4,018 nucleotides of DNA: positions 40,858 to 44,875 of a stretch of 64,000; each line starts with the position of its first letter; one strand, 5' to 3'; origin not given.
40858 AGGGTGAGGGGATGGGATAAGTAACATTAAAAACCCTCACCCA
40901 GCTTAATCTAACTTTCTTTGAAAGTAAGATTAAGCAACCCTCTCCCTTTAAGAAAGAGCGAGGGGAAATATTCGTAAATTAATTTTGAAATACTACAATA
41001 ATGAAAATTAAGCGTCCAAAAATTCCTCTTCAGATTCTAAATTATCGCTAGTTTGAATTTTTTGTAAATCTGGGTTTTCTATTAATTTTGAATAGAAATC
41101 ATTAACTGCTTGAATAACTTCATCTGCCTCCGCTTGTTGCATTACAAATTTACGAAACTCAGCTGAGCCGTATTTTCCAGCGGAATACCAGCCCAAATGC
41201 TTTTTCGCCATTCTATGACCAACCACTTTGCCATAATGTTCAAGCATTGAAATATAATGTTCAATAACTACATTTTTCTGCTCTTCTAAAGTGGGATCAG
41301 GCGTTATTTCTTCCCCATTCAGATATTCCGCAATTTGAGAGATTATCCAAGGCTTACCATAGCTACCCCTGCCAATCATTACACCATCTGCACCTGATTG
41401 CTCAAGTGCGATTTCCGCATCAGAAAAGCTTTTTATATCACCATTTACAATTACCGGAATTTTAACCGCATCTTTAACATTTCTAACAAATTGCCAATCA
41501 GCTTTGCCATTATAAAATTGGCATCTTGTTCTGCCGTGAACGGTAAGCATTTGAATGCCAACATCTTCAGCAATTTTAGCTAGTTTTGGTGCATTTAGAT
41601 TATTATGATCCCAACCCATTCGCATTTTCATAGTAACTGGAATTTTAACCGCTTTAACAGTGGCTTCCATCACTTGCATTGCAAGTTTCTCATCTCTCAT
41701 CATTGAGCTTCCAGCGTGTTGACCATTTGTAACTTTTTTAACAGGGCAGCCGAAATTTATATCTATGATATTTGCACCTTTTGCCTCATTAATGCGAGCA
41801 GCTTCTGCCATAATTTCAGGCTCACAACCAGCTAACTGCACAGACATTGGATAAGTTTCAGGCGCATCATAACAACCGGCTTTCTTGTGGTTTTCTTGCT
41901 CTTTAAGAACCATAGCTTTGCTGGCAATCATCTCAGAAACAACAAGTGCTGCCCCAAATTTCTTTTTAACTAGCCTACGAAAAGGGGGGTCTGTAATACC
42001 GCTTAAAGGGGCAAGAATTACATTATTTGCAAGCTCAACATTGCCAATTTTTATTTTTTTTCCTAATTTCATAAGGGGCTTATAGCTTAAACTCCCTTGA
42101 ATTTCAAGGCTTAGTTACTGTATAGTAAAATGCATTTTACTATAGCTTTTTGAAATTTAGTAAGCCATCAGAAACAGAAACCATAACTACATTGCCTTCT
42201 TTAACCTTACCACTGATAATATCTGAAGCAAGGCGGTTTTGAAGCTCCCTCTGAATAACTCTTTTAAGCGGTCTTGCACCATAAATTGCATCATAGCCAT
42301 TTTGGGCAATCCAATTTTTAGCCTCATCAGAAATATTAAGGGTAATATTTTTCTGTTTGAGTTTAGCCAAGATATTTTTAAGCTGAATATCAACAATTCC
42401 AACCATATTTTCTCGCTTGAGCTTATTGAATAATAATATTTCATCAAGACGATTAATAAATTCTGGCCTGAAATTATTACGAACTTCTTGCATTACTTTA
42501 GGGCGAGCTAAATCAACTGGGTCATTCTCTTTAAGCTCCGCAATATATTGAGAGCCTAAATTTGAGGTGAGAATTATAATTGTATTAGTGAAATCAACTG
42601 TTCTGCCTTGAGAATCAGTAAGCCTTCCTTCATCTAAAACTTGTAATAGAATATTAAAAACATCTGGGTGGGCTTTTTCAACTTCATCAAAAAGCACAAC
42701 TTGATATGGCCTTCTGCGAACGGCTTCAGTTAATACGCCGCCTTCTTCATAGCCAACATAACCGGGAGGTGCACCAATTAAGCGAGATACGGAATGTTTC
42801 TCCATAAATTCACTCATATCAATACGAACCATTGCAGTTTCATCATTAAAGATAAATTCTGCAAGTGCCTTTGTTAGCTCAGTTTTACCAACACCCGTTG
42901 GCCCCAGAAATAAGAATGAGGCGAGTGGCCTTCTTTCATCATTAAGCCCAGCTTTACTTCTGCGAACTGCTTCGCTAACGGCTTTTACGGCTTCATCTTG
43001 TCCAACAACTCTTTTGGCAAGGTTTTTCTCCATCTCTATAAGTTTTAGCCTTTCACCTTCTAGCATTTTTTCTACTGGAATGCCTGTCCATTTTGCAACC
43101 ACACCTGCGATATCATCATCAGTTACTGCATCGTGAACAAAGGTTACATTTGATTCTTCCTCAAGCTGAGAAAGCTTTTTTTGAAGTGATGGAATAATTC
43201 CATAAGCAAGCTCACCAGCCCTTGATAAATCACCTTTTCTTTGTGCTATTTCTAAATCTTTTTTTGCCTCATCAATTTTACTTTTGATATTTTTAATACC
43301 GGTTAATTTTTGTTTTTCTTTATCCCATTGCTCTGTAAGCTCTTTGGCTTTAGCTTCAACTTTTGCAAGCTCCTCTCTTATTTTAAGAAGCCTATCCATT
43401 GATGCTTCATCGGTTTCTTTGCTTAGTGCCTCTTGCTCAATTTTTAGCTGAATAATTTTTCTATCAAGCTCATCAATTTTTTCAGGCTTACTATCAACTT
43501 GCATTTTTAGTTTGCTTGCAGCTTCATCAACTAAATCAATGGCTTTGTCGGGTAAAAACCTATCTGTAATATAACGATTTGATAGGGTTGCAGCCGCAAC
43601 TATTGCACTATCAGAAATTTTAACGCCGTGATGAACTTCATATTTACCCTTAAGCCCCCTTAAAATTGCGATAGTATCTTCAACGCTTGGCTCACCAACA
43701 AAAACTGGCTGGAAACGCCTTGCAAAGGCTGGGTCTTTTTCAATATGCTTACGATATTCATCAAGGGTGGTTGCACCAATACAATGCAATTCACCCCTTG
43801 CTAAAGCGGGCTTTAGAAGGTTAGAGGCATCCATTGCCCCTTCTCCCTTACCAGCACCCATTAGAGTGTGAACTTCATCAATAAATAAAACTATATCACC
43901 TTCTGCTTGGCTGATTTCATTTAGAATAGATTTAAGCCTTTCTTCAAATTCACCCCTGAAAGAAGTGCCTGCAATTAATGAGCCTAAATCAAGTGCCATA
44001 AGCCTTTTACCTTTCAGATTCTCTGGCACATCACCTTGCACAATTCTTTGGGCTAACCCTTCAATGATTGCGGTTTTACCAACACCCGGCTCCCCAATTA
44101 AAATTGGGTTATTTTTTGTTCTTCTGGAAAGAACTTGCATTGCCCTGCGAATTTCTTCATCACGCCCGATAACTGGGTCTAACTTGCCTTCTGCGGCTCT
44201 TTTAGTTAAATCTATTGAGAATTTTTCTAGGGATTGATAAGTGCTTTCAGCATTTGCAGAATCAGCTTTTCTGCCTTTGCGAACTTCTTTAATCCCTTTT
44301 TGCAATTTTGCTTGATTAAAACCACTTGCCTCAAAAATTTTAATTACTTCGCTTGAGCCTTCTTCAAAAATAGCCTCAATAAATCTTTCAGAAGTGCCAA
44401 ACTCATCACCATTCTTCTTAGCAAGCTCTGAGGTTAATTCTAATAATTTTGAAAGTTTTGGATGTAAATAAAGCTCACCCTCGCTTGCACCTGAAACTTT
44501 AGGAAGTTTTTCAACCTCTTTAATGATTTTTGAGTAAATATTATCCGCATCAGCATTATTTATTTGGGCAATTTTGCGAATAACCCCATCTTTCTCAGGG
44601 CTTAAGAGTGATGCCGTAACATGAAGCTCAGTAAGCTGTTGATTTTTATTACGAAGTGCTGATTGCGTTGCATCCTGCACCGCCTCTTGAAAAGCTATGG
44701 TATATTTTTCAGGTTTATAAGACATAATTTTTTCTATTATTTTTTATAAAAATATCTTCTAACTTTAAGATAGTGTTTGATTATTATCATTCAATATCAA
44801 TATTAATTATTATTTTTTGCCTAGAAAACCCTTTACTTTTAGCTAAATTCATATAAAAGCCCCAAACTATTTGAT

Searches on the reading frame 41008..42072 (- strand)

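Call 80: search_protein_families(library=pfam, proteins=[window:41008-42072:-])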
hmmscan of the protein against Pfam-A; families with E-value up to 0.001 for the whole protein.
window:41008-42072:- (354 aa): 3 families
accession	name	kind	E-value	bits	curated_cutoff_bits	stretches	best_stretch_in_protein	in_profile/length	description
PF01207.24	Dus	-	3.7e-93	312.5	20.4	1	19-324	1-303/311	Dihydrouridine synthase (Dus)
PF00977.27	His_biosynth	-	0.0003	20.8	23.6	1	190-256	59-124/228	Histidine biosynthesis protein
PF03060.21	NMO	-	0.00082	19.3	28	0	188-234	177-222/331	Nitronate monooxygenase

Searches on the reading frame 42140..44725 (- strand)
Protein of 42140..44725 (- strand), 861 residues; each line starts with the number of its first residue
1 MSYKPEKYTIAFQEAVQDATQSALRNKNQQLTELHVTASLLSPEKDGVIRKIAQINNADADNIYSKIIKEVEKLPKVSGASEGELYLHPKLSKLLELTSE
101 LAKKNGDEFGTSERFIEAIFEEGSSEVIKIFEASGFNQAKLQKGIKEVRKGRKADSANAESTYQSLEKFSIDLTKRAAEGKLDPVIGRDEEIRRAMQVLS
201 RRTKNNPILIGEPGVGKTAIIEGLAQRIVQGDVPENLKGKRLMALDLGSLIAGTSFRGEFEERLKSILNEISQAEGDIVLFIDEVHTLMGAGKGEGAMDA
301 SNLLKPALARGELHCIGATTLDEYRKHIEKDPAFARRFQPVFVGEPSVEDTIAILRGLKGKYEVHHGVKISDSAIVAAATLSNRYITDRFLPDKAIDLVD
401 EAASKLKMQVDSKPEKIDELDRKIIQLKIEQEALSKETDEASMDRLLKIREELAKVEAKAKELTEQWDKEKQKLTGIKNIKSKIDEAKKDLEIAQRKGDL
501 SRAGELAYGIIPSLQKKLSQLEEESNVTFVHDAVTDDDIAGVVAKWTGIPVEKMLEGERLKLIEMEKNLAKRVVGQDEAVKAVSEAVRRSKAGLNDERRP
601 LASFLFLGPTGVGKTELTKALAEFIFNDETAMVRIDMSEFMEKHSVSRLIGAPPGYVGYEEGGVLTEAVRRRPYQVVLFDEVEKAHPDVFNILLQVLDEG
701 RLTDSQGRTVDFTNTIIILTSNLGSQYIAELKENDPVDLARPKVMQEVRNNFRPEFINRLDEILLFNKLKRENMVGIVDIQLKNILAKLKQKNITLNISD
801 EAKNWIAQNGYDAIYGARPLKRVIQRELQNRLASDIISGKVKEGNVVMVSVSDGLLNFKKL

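Call 80: search_protein_families(library=pfam, proteins=[window:42140-44725:-])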
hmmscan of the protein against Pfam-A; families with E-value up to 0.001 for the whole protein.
window:42140-44725:- (861 aa): 25 families
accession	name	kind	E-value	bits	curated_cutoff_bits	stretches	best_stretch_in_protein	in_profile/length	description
PF07724.20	AAA_2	-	1.8e-71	239.9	27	1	599-763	1-166/166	AAA domain (Cdc48 subfamily)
PF17871.7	AAA_lid_9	-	4.9e-36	123.2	22.8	1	347-447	1-101/104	AAA lid domain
PF10431.15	ClpB_D2-small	-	6.8e-28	97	21.9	1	769-849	1-81/81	C-terminal, D2-small domain, of ClpB protein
PF00004.35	AAA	-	4.3e-23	82.6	21.2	2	208-321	2-110/131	ATPase family associated with various cellular activities (AAA)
PF07728.20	AAA_5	-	5.1e-20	72.3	22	1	604-725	2-125/139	AAA domain (dynein-related subfamily)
PF13191.12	AAA_16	-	3.5e-11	44.3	32.6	1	185-246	2-83/167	AAA ATPase domain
PF13401.12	AAA_22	-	1.3e-10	42.1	27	1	203-293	4-97/130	AAA domain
PF00158.32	Sigma54_activat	-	9.8e-08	32.3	20.2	1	597-711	22-131/168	Sigma-54 interaction domain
PF02861.25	Clp_N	-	1e-07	32.4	20.7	1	100-149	3-52/53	Clp amino terminal domain, pathogenicity island component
PF20720.3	nSTAND3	-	2e-06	28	27.2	0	191-230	6-43/155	Novel STAND NTPase 3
PF12775.13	AAA_7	-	5.7e-06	26.4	25.8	0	603-650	35-82/181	P-loop containing dynein motor region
PF13173.12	AAA_14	-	1.3e-05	25.7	27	0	208-290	6-76/129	AAA domain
PF05621.17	TniB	-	2.6e-05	24.2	22.4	0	196-342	27-183/189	Bacterial TniB protein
PF05496.18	RuvB_N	-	3.2e-05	24.2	27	0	573-623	9-55/159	Holliday junction DNA helicase RuvB P-loop domain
PF20030.5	bpMoxR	-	9.8e-05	22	27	0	604-704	34-128/205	MoxR domain in the MoxR-vWA-beta-propeller ternary systems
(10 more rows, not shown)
